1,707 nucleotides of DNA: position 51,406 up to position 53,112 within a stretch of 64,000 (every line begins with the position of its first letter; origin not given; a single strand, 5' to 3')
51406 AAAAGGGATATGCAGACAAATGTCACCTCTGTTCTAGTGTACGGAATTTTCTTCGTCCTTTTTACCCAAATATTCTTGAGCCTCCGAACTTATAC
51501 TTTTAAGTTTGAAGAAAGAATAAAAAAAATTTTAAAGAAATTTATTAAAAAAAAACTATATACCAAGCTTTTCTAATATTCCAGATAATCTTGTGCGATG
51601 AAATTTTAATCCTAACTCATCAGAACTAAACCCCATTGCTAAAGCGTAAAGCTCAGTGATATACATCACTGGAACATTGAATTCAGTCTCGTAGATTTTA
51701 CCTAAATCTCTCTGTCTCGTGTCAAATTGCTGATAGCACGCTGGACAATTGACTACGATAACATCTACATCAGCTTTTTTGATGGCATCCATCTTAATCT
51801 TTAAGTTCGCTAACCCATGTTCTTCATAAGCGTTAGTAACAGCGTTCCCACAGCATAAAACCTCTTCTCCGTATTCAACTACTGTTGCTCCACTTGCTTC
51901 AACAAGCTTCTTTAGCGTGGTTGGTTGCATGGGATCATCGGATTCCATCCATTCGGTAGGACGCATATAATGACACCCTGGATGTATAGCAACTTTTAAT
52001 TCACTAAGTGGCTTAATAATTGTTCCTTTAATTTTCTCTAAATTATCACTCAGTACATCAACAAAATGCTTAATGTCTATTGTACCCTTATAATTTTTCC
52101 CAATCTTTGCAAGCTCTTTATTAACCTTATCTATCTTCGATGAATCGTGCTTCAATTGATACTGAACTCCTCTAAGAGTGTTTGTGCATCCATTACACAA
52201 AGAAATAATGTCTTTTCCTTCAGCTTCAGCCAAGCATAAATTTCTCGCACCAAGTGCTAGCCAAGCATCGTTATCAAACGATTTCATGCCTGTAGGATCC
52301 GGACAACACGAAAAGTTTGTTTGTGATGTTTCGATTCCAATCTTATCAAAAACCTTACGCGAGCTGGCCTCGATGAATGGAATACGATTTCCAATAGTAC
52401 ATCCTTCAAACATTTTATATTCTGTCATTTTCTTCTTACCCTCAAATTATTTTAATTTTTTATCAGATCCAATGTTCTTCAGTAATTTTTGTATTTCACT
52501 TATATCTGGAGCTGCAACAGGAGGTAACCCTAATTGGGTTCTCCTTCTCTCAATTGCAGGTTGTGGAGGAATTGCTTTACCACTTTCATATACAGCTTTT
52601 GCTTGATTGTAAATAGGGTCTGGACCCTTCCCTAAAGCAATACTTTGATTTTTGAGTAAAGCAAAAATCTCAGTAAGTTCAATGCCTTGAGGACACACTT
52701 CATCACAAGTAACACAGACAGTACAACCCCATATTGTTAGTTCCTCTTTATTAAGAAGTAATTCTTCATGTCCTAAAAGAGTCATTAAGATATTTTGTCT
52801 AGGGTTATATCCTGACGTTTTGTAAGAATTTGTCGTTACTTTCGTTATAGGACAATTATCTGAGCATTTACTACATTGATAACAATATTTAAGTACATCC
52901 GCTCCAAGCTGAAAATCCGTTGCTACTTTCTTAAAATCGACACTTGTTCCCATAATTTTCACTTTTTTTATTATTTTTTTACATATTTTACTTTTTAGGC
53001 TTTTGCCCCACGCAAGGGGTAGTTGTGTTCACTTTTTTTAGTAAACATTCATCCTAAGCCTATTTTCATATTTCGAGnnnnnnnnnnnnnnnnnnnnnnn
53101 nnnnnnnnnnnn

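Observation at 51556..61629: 10-kb sulfur-relay / Hdr supercluster: tusA-dsrEFH-dsrE3-like-hdrC1B1A-mvhD-X-Y-tusA-hdrC2B2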

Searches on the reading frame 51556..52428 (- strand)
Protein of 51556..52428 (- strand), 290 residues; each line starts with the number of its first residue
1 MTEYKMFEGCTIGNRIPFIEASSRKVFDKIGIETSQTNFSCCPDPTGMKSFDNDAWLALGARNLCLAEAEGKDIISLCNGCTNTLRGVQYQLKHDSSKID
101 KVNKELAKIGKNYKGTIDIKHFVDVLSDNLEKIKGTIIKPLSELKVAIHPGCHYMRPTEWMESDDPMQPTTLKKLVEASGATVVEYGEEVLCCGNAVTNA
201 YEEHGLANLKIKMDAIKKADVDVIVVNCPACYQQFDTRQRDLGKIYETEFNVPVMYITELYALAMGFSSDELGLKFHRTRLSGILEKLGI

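Call 4: search_protein_families(library=pfam, proteins=[window:51556-52428:-], max_evalue=0.01)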
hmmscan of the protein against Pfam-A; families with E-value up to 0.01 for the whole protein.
window:51556-52428:- (290 aa): 2 families
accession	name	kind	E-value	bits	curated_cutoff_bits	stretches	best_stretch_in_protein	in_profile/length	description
PF02754.22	CCG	-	6e-29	100.4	20.6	2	146-236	1-85/85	Cysteine-rich domain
PF22196.1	HdrB-like_C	-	0.0031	17.9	33.4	1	220-277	27-86/87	HdrB-like C-terminal domain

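Call 6: search_protein_families(library=ncbifam, proteins=[window:51556-52428:-], max_evalue=0.001)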
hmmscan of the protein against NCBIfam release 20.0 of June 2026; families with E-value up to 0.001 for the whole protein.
window:51556-52428:- (290 aa): 8 families
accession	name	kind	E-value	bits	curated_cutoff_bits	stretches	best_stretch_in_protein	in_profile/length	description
TIGR03288.1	CoB_CoM_SS_B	equivalog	1.9e-80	270.2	345.15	1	3-288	1-290/290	CoB--CoM heterodisulfide reductase subunit B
NF042965.1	MFR_anch_SdhE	equivalog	3.6e-43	148.2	500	1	3-276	2-273/282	8-methylmenaquinol:fumarate reductase membrane anchor subunit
NF041780.1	hetero_SS_HdrB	equivalog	2.1e-41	142.2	450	1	6-287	8-304/304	ferredoxin:CoB-CoM heterodisulfide reductase subunit HdrB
NF045670.1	quin_L_LdhH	equivalog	1.6e-18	66.3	800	1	5-236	470-686/706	L-lactate dehydrogenase (quinone) large subunit LdhH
NF004898.0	PRK06259.1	equivalog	3.1e-11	42.6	385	1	5-261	265-484/488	fumarate reductase (CoM/CoB) subunit TfrB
NF008434.0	PRK11274.1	equivalog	6.2e-10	38.5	333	1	6-237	172-390/409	glycolate oxidase subunit GlcF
NF008369.0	PRK11168.1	equivalog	3.3e-08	32.8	278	1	6-237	171-382/401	anaerobic glycerol-3-phosphate dehydrogenase subunit C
NF045724.1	ferredox_TmcB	equivalog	0.00018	20.2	735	1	116-236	286-405/430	electron transfer complex ferredoxin TmcB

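Call 14: search_solved_structures(query=window:51556-52428:-, max_evalue=0.001)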
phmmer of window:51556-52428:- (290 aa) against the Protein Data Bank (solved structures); distinct sequences matched with E-value up to 0.001: 5.
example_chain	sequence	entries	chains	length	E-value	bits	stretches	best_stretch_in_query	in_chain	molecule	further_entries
8rvu_b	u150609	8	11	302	2.2e-64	220.6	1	4-288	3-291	H(2):CoB-CoM heterodisulfide,ferredoxin reductase subunit B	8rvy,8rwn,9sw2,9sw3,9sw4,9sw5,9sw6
8rvv_B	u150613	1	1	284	2.8e-63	216.9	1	4-278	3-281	H(2):CoB-CoM heterodisulfide,ferredoxin reductase subunit B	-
5odc_B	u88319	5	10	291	2.6e-61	210.4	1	3-287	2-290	Heterodisulfide reductase, subunit B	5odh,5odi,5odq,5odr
9sfi_C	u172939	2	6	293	1.5e-58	201.4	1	3-289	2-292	H(2)/formate:CoB-CoM heterodisulfide,ferredoxin reductase subunit B2 | Heterodisulfide reductase subunit B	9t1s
7bkb_B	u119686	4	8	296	5e-56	193.1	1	1-287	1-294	CoB--CoM heterodisulfide reductase subunit B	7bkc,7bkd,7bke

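Call 21: find_homologous_proteins(query=window:51556-52428:-, max_evalue=1e-10)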
Query window:51556-52428:- (290 aa): 1273 proteins with E <= 1e-10 among 7465 candidates; the best 120 are listed.
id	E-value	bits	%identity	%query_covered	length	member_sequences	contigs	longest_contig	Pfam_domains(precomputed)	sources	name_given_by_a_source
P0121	1.2e-180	617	91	100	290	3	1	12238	PF02754.22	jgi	jgi:heterodisulfide reductase subunit B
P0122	3.7e-175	599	89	100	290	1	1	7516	PF02754.22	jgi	-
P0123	3.2e-173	593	86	100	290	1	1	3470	PF02754.22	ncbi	-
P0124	1.4e-172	590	87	100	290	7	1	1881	PF02754.22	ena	-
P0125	7.0e-171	585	85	100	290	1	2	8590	PF02754.22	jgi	-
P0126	1.6e-168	577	83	100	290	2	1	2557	PF02754.22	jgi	-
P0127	2.5e-167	573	83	100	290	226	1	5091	PF02754.22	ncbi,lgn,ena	-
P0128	1.0e-165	568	84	98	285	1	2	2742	PF02754.22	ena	-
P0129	1.2e-165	568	82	100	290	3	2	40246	PF02754.22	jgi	-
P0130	1.7e-165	567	85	97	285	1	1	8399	PF02754.22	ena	-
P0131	2.8e-165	566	82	100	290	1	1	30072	PF02754.22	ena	-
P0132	2.8e-164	563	84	97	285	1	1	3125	PF22196.2,PF02754.22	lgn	-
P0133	4.2e-164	563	83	97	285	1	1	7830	PF22196.2,PF02754.22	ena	-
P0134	5.7e-164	562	84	97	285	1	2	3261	PF22196.2,PF02754.22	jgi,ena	-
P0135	7.8e-164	562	83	97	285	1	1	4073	PF22196.2,PF02754.22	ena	-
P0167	2.9e-160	550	81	100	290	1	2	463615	PF02754.22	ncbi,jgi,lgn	-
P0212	2.2e-154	531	79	97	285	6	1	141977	PF22196.2,PF02754.22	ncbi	ncbi:MAG: CoB--CoM heterodisulfide reductase iron-sulfur subunit B family protein [Promethearchaeota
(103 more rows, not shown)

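Call 22: find_encoding_contigs(protein=P0167, flank=10000, max_places=2)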
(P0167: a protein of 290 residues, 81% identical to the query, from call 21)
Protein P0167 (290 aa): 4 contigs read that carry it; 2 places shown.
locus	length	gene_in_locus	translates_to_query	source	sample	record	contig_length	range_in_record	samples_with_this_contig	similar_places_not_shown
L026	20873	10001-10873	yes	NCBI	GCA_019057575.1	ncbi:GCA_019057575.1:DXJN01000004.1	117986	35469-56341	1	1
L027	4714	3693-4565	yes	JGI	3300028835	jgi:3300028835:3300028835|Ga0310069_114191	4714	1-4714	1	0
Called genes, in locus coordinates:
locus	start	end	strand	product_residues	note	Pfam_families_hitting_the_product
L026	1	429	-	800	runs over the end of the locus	PF00708:Acylphosphatase, PF07503:zf-HYPF, PF01300:Sua5_yciO_yrdC, PF17788:HypF_C, PF00814:TsaD (faint), PF22521:HypF_C_2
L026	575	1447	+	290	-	PF16670:PI-PLC-C1 (weak)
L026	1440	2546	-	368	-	PF01924:HypD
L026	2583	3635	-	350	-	PF00586:AIRS, PF02769:AIRS_C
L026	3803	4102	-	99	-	PF04077:DsrH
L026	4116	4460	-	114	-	PF02635:DsrE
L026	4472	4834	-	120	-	PF02635:DsrE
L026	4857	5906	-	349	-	PF04143:Sulf_transp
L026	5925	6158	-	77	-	PF01206:TusA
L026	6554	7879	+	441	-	PF01058:Oxidored_q6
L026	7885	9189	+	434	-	PF27537:HoxH, PF00374:NiFeSe_Hases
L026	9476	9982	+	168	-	PF13534:Fer4_17 (faint), PF13183:Fer4_8, PF13237:Fer4_10 (faint), PF13187:Fer4_9 (weak), PF13484:Fer4_16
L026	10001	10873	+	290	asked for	PF02754:CCG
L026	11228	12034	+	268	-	-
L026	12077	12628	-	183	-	-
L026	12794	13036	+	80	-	PF01455:HupF_HypC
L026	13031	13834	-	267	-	PF00142:Fer4_NifH (faint), PF01656:CbiA, PF02374:ArsA_ATPase (weak), PF10609:ParA (weak), PF13614:AAA_31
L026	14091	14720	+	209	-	PF04493:Endonuclease_5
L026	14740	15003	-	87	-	-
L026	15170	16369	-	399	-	-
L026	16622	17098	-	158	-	PF00160:Pro_isomerase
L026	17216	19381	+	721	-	PF02629:CoA_binding, PF13380:CoA_binding_2, PF13607:Succ_CoA_lig, PF19045:Ligase_CoA_2, PF13549:ATP-grasp_5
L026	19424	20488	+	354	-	PF13500:AAA_26, PF07085:DRTGG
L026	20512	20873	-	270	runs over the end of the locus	PF00077:RVP (faint), PF13650:Asp_protease_2 (faint), PF13975:gag-asp_proteas (weak)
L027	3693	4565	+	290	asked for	PF02754:CCG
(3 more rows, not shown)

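Call 23: find_encoding_contigs(protein=P0212, flank=10000, max_places=2)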
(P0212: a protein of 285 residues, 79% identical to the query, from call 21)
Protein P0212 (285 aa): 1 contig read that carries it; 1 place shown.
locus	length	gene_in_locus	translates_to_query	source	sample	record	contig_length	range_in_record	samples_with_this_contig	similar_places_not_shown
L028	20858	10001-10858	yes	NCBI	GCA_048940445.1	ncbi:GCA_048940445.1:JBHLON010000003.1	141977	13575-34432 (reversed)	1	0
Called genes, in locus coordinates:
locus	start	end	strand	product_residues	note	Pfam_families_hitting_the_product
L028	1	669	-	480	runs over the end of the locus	PF01578:Cytochrom_C_asm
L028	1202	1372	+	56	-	-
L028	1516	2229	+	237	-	PF00005:ABC_tran, PF13304:AAA_21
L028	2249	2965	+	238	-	PF03379:CcmB, PF12730:ABC2_membrane_4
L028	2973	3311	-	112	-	PF03100:CcmE (weak)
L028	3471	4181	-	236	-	PF01578:Cytochrom_C_asm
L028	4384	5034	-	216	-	-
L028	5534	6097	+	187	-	-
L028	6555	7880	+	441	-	PF01058:Oxidored_q6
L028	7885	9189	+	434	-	PF27537:HoxH, PF00374:NiFeSe_Hases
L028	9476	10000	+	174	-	PF13237:Fer4_10 (faint), PF13183:Fer4_8, PF13187:Fer4_9 (weak), PF13484:Fer4_16, PF13534:Fer4_17 (weak)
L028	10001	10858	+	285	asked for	PF02754:CCG, PF22196:HdrB-like_C (weak)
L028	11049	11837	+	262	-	-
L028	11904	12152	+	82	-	PF01455:HupF_HypC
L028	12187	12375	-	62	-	-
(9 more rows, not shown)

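Call 35: search_protein_families(library=pfam, proteins=[L026:6554-7879:+, L026:7885-9189:+], max_evalue=0.001)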
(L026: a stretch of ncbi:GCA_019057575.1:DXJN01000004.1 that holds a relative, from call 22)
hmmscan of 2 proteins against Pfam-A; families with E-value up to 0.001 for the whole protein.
L026:6554-7879:+ (441 aa): 1 family
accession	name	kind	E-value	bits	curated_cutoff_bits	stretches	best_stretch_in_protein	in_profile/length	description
PF01058.29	Oxidored_q6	-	6.3e-23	81.3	27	1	13-168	1-126/128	NADH ubiquinone oxidoreductase, 20 Kd subunit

L026:7885-9189:+ (434 aa): 1 family
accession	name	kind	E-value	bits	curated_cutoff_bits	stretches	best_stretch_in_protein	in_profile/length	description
PF00374.24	NiFeSe_Hases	-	1.2e-28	100.8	25.8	1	40-118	1-79/508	Nickel-dependent hydrogenase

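Call 36: search_protein_families(library=ncbifam, proteins=[L026:7885-9189:+, L026:6554-7879:+], max_evalue=0.00001)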
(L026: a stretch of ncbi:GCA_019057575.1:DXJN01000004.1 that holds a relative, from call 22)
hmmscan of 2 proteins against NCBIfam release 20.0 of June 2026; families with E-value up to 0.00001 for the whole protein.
L026:7885-9189:+ (434 aa): 10 families
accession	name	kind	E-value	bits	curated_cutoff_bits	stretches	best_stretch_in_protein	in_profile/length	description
NF041785.2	VhuA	equivalog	5.2e-136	453.5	800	1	5-418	4-417/418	F420-non-reducing hydrogenase Vhu subunit A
TIGR03295.1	frhA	equivalog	3.3e-45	154.8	392.5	1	1-414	1-375/412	coenzyme F420 hydrogenase subunit alpha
NF040828.1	sulfhyd_ShyA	equivalog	1.8e-42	145.7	700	1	4-420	2-385/415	NAD(P)-dependent hydrogenase/sulfhydrogenase 2 subunit alpha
NF040832.1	sulfhyd_HydA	equivalog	5.4e-42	144.4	880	1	5-421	5-398/426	NADPH-dependent hydrogenase/sulfhydrogenase 1 subunit alpha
NF033181.1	NiFeSe_hydrog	equivalog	1.5e-40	139.6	600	2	5-121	4-119/507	nickel-dependent hydrogenase large subunit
NF045518.1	H2_NiFeSe_large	exception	3.2e-36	125.2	780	1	5-214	4-221/485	NiFeSe hydrogenase large subunit HysA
NF007778.0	PRK10467.1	equivalog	7.9e-20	70.6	969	1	2-117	2-116/567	hydrogenase 2 large subunit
NF007550.0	PRK10170.1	equivalog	4.2e-15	55.2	1101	1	6-118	20-132/597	Ni/Fe-hydrogenase large subunit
TIGR01962.1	NuoD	equivalog_domain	2.1e-08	33.4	459.35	0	15-109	14-110/386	NADH dehydrogenase (quinone) subunit D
NF004739.1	PRK06075.1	equivalog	2.2e-08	33.3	360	0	16-112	13-111/384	NADH-quinone oxidoreductase subunit D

L026:6554-7879:+ (441 aa): 9 families
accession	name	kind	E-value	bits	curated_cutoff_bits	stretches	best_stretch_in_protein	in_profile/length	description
NF045875.1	F420_non_VhuG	exception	4.7e-69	232.8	450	2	3-263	5-276/286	F420-non-reducing hydrogenase subunit VhuG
NF040836.1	sulfhyd_HydD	equivalog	8.5e-37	126.7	500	2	3-228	6-212/261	NADPH-dependent hydrogenase/sulfhydrogenase 1 subunit delta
NF040831.1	sulfhyd_ShyD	equivalog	2.7e-28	99.2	460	1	4-237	2-215/240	NAD(P)-dependent hydrogenase/sulfhydrogenase 2 subunit delta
TIGR03294.1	FrhG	equivalog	2.5e-20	73.2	245.5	2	3-115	2-110/228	coenzyme F420 hydrogenase subunit gamma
NF005012.1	PRK06411.1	subfamily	8.7e-07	28.6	116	1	142-170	126-154/166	NADH-quinone oxidoreductase subunit NuoB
TIGR01957.1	nuoB_fam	subfamily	3.5e-06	27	142.7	0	142-170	110-138/145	NADH-quinone oxidoreductase subunit B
NF011395.0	PRK14820.1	equivalog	4.3e-06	26.6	263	0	143-168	126-151/180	NADH-quinone oxidoreductase subunit B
NF011390.0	PRK14815.1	equivalog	7e-06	25.4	281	0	142-170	125-153/183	NADH dehydrogenase subunit B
NF011392.0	PRK14817.1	equivalog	8.7e-06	25.5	271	0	142-174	128-159/182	NADH-quinone oxidoreductase subunit B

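Call 45: find_encoding_contigs(protein=P0121, flank=10000, max_places=2)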
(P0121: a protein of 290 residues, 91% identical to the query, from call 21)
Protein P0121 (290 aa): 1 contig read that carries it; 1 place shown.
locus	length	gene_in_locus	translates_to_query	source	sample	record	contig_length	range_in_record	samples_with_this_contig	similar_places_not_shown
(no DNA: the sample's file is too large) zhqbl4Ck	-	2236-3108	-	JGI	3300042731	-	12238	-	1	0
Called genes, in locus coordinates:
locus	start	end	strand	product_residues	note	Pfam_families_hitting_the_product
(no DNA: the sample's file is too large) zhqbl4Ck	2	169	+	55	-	?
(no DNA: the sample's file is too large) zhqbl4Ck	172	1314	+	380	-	PF04422:FrhB_FdhB_N, PF04432:FrhB_FdhB_C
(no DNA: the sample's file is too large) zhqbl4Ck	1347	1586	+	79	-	PF01206:TusA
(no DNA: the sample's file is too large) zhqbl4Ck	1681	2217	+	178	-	PF13183:Fer4_8, PF13187:Fer4_9 (weak), PF13484:Fer4_16 (weak), PF13534:Fer4_17 (weak)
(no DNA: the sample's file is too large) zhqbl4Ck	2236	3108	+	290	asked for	PF02754:CCG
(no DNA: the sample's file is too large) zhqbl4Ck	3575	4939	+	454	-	PF00890:FAD_binding_2 (weak), PF01134:GIDA, PF01494:FAD_binding_3, PF03486:HI0933_like (weak), PF07992:Pyr_redox_2 (faint), PF12831:FAD_oxidored, PF13450:NAD_binding_8 (weak)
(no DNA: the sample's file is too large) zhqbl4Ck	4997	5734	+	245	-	PF00881:Nitroreductase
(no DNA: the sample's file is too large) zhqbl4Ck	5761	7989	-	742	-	PF27016:TCAF_N (faint), PF14258:DUF4350, PF23355:IFT52_GIFT (weak)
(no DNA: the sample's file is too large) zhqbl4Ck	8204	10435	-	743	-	PF27016:TCAF_N (faint), PF23355:IFT52_GIFT (weak)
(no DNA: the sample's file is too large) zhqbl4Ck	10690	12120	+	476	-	-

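Call 46: find_encoding_contigs(protein=P0129, flank=10000, max_places=2)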
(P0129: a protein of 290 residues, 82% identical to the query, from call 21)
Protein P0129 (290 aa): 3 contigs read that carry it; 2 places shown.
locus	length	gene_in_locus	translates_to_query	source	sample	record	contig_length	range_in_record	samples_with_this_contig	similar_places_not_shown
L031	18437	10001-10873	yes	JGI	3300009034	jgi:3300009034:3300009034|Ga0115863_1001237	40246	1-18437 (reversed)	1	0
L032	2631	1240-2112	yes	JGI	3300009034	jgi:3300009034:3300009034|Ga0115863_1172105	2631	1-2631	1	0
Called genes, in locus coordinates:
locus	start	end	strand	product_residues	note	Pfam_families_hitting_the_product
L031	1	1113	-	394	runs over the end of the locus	PF12832:MFS_1_like, PF00083:Sugar_tr, PF07690:MFS_1, PF12832:MFS_1_like, PF00083:Sugar_tr (weak), PF07690:MFS_1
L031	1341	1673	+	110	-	PF11756:YgbA_NO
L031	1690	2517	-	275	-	PF00696:AA_kinase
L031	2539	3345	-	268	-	-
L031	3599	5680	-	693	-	-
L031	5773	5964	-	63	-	-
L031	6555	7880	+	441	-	PF01058:Oxidored_q6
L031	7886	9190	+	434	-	PF27537:HoxH, PF00374:NiFeSe_Hases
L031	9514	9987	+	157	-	PF13183:Fer4_8, PF13237:Fer4_10 (faint), PF13187:Fer4_9, PF13484:Fer4_16, PF13534:Fer4_17 (weak)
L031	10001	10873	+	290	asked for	PF02754:CCG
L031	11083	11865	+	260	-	-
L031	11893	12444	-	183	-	-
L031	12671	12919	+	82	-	PF01455:HupF_HypC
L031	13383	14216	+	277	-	-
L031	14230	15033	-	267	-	PF00142:Fer4_NifH (faint), PF01656:CbiA, PF02374:ArsA_ATPase (weak), PF10609:ParA (faint), PF13614:AAA_31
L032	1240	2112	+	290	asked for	PF02754:CCG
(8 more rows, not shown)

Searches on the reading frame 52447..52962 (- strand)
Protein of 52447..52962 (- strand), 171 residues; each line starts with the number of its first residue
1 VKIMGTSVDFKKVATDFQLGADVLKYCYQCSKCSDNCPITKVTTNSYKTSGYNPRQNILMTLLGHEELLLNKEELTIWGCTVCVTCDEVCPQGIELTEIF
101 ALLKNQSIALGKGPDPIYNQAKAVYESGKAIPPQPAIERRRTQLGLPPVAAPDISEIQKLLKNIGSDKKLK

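Call 4: search_protein_families(library=pfam, proteins=[window:52447-52962:-], max_evalue=0.01)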
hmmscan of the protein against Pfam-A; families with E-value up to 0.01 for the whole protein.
window:52447-52962:- (171 aa): 8 families
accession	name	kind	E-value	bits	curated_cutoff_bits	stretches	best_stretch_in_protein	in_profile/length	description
PF13183.11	Fer4_8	-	1.5e-11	45.1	27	1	24-94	2-68/68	4Fe-4S dicluster domain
PF13187.11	Fer4_9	-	2.2e-07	31.2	27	1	26-93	1-50/52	4Fe-4S dicluster domain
PF13484.11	Fer4_16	-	8.1e-07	30.2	30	1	27-92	2-65/66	4Fe-4S double cluster binding domain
PF13534.11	Fer4_17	-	1e-06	29.6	22.2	1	27-94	2-60/61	4Fe-4S dicluster domain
PF13237.11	Fer4_10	-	8.1e-05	22.9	25.5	1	24-91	6-53/53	4Fe-4S dicluster domain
PF25160.1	LdpA_Fe-S-bd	-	0.00013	22.1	27.6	1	24-48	25-49/49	LdpA Fe-S cluster-binding domain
PF12838.12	Fer4_7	-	0.00014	22.7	27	1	27-94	2-52/52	4Fe-4S dicluster domain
PF14697.11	Fer4_21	-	0.0014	19.2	35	0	25-41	39-55/59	4Fe-4S dicluster domain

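Call 6: search_protein_families(library=ncbifam, proteins=[window:52447-52962:-], max_evalue=0.001)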
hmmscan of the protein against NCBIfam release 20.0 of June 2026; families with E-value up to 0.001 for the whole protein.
window:52447-52962:- (171 aa): 19 families
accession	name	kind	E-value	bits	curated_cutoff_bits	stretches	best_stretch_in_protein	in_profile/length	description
TIGR03290.1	CoB_CoM_SS_C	equivalog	5.8e-21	75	160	1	25-164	2-138/144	CoB--CoM heterodisulfide reductase subunit C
NF041890.1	hdrC_Methbact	equivalog_domain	8.7e-16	58.1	270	1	16-119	19-113/192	ferredoxin:CoB-CoM heterodisulfide reductase subunit HdrC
NF038018.1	qmoC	equivalog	1.5e-14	54.2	300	1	17-108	10-92/360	quinone-interacting membrane-bound oxidoreductase complex subunit QmoC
NF041779.1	hetero_SS_HdrC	equivalog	2.5e-09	36.9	350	1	24-140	30-139/198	ferredoxin:CoB-CoM heterodisulfide reductase subunit HdrC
NF008369.0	PRK11168.1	equivalog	2.5e-09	36.5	278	1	24-106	10-86/401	anaerobic glycerol-3-phosphate dehydrogenase subunit C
TIGR00273.1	TIGR00273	equivalog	7.9e-08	31.6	444.8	1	22-112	291-377/432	LutB/LldF family L-lactate oxidation iron-sulfur protein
NF004616.0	PRK05950.1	subfamily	1.5e-07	30.8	228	1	72-107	198-233/238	succinate dehydrogenase iron-sulfur subunit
NF004898.0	PRK06259.1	equivalog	1.3e-06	27.3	385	1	23-113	132-222/488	fumarate reductase (CoM/CoB) subunit TfrB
NF045670.1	quin_L_LdhH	equivalog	1.8e-05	23.2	800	1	26-108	305-384/706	L-lactate dehydrogenase (quinone) large subunit LdhH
NF045663.1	diclust_near_Sec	equivalog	2.8e-05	22.4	530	1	29-115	310-390/759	pyridine nucleotide-disulfide oxidoreductase/dicluster-binding protein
NF045711.1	sulf_resp_HmcF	equivalog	5.4e-05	22.2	750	1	24-105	59-145/457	sulfate respiration complex iron-sulfur protein HmcF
NF045724.1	ferredox_TmcB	equivalog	7.9e-05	21.4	735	1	25-121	41-142/430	electron transfer complex ferredoxin TmcB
TIGR00384.1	dhsB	subfamily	0.00011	21.7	88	1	22-97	137-215/222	succinate dehydrogenase and fumarate reductase iron-sulfur protein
TIGR01971.1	NuoI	subfamily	0.00012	21.6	113.05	0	74-107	77-111/121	NADH-quinone oxidoreductase, chain I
NF009227.0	PRK12577.1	equivalog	0.00014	20.7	349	1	70-105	201-236/330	succinate dehydrogenase/fumarate reductase iron-sulfur subunit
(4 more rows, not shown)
